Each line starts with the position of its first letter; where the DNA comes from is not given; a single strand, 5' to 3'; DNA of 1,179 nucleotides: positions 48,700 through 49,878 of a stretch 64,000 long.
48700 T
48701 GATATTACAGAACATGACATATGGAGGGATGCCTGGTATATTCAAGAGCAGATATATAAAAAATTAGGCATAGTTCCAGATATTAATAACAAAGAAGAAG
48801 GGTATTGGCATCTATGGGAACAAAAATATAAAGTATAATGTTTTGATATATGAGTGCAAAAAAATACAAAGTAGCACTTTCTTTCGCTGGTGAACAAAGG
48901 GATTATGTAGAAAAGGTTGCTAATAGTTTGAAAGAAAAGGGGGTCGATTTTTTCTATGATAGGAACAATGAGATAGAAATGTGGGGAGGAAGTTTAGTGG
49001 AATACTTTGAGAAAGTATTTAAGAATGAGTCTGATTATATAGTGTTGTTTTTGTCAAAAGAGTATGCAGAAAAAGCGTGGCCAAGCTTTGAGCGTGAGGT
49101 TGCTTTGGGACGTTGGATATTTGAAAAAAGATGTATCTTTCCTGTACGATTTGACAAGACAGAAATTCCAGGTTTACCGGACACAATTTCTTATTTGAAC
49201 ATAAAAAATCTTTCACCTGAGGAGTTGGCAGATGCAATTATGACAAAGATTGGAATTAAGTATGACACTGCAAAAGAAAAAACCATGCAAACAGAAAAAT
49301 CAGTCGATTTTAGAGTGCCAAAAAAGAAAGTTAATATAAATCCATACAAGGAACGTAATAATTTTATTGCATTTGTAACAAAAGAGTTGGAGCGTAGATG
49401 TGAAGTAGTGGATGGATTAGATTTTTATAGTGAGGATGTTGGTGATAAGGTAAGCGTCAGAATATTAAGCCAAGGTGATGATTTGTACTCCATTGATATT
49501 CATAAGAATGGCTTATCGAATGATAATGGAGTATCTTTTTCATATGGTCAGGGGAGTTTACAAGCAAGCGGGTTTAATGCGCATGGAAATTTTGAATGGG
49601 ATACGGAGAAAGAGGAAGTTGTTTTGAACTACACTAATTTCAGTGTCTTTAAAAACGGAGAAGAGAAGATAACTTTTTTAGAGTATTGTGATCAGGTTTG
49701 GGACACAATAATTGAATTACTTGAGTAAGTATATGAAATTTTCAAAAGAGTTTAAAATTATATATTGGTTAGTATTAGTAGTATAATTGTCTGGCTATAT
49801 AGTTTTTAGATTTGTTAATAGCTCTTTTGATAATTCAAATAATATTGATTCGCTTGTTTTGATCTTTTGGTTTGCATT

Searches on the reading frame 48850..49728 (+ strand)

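Call 61: search_protein_families(library=pfam, proteins=[window:48850-49728:+], max_evalue=0.001)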
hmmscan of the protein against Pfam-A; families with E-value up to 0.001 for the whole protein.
window:48850-49728:+ (292 aa): 1 family
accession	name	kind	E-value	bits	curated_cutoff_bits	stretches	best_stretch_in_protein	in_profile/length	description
PF13676.11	TIR_2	-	5.3e-15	56.4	28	1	8-121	1-111/122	TIR domain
